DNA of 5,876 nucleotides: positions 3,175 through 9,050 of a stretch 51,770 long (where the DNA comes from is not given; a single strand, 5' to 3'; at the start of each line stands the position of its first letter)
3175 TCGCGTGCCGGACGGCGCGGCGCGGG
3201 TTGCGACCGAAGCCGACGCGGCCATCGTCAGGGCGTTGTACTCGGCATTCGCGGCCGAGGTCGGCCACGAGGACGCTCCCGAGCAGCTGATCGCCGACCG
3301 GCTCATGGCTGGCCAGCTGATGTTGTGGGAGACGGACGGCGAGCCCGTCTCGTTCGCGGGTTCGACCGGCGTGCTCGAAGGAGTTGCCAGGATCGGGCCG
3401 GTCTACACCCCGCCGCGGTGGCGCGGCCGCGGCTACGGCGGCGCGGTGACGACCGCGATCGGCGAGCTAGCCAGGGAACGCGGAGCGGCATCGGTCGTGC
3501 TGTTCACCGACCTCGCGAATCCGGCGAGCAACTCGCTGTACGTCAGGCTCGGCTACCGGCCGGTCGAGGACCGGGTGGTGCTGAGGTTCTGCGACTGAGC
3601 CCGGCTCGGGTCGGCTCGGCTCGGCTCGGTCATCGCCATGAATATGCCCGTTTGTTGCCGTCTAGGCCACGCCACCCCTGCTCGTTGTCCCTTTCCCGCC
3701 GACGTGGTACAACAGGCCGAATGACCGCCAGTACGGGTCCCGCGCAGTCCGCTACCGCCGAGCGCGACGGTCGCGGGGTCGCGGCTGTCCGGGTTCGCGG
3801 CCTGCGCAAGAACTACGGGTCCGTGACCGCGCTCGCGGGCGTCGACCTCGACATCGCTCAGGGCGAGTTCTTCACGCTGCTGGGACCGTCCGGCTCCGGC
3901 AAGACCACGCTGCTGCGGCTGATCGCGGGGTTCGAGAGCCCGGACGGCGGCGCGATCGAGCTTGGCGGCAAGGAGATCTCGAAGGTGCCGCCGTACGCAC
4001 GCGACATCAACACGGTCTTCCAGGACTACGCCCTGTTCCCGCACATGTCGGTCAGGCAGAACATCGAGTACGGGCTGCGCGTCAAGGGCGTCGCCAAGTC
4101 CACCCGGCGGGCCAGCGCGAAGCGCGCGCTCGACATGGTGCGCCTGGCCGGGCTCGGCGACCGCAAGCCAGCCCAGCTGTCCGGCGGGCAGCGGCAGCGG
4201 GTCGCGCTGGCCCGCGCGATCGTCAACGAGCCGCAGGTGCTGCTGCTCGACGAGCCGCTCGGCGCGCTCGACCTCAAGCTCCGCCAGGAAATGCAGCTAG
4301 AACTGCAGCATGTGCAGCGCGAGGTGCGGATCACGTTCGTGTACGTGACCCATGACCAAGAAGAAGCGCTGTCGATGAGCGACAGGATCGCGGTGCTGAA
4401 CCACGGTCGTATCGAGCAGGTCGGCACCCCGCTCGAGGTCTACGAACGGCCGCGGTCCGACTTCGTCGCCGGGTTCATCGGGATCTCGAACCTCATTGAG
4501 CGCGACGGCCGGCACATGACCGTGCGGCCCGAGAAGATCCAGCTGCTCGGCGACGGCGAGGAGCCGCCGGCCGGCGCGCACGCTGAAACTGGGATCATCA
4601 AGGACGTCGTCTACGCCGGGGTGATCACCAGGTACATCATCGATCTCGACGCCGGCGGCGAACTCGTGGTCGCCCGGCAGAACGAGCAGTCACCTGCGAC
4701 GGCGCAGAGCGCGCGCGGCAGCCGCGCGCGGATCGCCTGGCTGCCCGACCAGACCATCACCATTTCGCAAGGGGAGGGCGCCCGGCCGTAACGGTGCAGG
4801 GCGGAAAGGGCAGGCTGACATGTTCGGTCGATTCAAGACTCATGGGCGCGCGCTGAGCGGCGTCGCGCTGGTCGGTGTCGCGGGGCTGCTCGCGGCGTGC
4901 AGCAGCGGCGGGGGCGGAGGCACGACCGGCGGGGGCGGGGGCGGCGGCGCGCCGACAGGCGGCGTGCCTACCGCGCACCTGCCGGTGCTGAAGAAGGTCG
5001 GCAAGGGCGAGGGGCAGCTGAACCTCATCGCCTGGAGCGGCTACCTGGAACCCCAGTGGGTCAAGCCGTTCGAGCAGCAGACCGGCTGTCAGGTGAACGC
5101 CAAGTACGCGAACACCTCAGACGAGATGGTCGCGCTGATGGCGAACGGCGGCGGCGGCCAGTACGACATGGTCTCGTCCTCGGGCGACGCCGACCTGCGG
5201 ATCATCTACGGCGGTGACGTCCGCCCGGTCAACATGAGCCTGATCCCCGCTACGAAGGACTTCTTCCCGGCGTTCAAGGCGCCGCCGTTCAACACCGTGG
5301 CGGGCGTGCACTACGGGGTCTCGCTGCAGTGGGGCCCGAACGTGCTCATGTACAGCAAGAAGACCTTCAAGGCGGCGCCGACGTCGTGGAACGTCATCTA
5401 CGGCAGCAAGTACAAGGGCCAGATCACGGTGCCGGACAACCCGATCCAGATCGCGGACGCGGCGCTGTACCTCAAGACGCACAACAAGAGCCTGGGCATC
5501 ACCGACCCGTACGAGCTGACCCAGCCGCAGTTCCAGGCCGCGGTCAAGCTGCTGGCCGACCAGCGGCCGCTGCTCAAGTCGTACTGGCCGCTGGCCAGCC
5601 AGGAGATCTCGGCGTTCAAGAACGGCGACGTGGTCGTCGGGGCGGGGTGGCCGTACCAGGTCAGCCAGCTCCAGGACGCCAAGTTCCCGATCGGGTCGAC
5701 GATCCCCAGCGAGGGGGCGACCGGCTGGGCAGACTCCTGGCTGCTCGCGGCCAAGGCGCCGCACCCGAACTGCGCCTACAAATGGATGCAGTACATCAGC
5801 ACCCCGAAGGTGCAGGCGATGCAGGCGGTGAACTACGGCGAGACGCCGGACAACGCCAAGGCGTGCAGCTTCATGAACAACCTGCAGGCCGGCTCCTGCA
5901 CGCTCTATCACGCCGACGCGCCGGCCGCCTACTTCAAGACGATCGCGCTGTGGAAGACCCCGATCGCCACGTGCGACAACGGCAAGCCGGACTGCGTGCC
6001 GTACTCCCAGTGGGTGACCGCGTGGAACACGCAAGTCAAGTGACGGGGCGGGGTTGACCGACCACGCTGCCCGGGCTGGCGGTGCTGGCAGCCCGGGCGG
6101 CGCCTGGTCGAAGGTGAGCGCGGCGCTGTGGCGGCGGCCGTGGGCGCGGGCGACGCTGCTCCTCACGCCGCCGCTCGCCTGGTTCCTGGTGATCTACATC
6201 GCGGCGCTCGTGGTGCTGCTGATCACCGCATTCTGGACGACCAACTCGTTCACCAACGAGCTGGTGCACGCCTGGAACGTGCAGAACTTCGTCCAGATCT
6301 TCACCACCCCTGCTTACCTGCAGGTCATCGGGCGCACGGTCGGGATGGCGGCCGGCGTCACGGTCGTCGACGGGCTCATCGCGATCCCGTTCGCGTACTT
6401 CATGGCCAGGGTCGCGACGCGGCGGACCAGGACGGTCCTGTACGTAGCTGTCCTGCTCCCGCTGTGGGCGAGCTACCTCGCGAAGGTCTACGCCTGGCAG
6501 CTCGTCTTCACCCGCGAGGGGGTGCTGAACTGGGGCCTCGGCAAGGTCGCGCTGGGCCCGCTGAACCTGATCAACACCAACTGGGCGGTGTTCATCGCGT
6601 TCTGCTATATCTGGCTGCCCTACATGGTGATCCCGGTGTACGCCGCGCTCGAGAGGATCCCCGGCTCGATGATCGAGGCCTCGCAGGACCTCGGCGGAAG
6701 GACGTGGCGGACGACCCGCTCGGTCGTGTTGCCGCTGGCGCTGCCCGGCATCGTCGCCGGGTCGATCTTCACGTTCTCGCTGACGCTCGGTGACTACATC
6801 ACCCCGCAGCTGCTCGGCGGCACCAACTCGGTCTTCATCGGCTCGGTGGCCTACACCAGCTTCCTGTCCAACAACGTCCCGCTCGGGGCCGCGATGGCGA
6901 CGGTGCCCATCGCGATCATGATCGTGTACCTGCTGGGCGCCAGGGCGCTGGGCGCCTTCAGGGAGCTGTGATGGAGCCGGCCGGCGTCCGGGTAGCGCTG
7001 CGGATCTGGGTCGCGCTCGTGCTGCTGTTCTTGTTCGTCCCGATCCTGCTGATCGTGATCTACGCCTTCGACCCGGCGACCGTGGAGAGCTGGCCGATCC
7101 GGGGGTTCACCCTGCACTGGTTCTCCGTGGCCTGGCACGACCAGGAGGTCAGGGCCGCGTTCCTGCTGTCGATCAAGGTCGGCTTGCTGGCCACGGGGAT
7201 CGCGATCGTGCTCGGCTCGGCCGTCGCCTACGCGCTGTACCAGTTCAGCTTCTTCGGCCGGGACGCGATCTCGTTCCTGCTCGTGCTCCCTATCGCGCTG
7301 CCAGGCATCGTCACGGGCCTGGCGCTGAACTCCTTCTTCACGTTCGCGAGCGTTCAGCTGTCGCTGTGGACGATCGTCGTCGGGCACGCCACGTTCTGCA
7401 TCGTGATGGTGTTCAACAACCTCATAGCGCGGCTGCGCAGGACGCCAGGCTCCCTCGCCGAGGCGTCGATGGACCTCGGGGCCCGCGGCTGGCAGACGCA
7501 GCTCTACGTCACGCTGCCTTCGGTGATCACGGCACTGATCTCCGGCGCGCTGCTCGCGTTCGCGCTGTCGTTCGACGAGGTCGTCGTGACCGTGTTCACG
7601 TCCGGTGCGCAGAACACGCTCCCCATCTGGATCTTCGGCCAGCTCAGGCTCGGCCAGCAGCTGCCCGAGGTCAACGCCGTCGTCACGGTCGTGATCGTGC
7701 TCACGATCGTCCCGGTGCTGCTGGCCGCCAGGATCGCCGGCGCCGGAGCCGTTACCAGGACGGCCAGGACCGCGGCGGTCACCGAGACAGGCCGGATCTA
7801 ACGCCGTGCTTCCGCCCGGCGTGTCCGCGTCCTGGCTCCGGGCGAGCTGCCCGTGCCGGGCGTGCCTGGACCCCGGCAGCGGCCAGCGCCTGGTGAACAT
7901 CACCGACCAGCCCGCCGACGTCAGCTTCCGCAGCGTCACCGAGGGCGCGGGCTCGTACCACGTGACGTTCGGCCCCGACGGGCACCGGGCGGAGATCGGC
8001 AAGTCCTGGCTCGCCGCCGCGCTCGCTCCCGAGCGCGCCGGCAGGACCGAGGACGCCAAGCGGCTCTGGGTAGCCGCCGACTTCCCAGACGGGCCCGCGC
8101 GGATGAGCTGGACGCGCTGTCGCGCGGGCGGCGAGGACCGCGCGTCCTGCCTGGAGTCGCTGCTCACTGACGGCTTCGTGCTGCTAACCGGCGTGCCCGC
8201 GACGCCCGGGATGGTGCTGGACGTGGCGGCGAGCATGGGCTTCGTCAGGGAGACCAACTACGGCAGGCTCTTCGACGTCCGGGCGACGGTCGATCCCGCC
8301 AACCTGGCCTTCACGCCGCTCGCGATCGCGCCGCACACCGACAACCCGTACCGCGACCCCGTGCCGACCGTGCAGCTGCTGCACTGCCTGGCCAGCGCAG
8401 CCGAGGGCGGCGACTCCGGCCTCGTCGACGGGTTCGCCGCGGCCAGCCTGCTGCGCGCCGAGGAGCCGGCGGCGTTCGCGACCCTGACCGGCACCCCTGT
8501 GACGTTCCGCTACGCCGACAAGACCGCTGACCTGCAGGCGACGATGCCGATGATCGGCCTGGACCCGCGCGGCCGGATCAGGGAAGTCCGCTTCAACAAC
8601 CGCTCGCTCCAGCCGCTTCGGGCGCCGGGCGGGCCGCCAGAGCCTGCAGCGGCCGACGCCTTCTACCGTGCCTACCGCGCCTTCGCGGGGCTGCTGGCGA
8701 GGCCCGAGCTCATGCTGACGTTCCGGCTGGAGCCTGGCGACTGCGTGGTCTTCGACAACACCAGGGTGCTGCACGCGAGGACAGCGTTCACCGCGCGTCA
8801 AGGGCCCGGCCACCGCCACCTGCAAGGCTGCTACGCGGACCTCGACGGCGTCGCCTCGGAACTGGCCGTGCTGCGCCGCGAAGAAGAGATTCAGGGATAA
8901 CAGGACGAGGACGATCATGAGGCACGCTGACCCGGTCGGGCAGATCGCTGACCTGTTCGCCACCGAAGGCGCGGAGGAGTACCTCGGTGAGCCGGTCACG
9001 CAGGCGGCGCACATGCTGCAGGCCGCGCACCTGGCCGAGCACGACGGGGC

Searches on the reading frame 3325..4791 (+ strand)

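Call 65: search_protein_families(library=pfam, max_evalue=0.00001, proteins=[window:3325-4791:+])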
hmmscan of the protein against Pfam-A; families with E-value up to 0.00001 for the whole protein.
window:3325-4791:+ (488 aa): 2 families
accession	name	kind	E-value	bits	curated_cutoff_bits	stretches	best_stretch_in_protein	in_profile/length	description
PF00005.33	ABC_tran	-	1.7e-36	126.3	25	1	171-312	2-136/137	ABC transporter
PF08402.16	TOBE_2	-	1.1e-11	45.1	21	1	399-477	2-73/76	TOBE domain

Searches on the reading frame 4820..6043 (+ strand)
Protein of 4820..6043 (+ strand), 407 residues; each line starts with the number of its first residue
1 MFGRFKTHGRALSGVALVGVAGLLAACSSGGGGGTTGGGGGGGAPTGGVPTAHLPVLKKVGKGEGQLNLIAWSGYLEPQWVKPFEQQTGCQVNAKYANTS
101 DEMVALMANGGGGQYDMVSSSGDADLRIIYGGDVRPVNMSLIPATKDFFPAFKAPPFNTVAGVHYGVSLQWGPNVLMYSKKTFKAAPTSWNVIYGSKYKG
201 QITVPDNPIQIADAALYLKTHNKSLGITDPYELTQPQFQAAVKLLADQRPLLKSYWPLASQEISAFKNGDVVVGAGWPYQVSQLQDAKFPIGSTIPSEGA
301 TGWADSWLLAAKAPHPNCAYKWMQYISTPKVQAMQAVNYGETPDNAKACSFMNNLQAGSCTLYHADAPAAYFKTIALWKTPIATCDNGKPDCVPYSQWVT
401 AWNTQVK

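Call 65: search_protein_families(library=pfam, max_evalue=0.00001, proteins=[window:4820-6043:+])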
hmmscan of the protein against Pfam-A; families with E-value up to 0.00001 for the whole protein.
window:4820-6043:+ (407 aa): 3 families
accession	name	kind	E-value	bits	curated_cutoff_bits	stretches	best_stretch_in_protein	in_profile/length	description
PF13416.11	SBP_bac_8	-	3e-24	86.7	27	1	79-347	1-264/279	Bacterial extracellular solute-binding protein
PF13343.11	SBP_bac_6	-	7.2e-16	58.8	24.6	1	168-343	59-218/245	Bacterial extracellular solute-binding protein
PF01547.30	SBP_bac_1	-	1.1e-10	42.5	26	1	80-333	13-307/307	Bacterial extracellular solute-binding protein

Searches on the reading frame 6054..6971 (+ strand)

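Call 65: search_protein_families(library=pfam, max_evalue=0.00001, proteins=[window:6054-6971:+])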
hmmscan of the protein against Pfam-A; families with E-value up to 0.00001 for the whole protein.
window:6054-6971:+ (305 aa): 1 family
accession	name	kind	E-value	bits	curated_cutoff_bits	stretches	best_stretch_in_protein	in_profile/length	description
PF00528.27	BPD_transp_1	-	3e-15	56.9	26.4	1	110-294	1-169/184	Binding-protein-dependent transport system inner membrane component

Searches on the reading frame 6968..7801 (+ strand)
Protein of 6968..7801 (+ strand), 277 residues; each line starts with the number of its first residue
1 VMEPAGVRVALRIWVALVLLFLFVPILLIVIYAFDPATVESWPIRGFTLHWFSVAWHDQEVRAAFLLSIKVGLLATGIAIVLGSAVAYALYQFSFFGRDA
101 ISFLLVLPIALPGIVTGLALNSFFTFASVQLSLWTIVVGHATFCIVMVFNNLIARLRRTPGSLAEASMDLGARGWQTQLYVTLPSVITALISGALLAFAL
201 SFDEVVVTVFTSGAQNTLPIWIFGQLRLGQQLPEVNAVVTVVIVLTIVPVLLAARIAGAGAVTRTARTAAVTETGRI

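Call 65: search_protein_families(library=pfam, max_evalue=0.00001, proteins=[window:6968-7801:+])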
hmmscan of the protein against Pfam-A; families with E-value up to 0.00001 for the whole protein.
window:6968-7801:+ (277 aa): 1 family
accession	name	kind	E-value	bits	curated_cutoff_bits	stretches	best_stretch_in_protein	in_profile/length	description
PF00528.27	BPD_transp_1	-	2.4e-09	37.6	26.4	1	79-256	1-174/184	Binding-protein-dependent transport system inner membrane component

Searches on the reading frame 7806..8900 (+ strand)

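Call 65: search_protein_families(library=pfam, max_evalue=0.00001, proteins=[window:7806-8900:+])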
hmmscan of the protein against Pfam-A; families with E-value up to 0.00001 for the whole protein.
window:7806-8900:+ (364 aa): 1 family
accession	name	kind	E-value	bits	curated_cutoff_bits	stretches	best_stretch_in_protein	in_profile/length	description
PF02668.22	TauD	-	1.3e-48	166.7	27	1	111-343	26-267/267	Taurine catabolism dioxygenase TauD, TfdA family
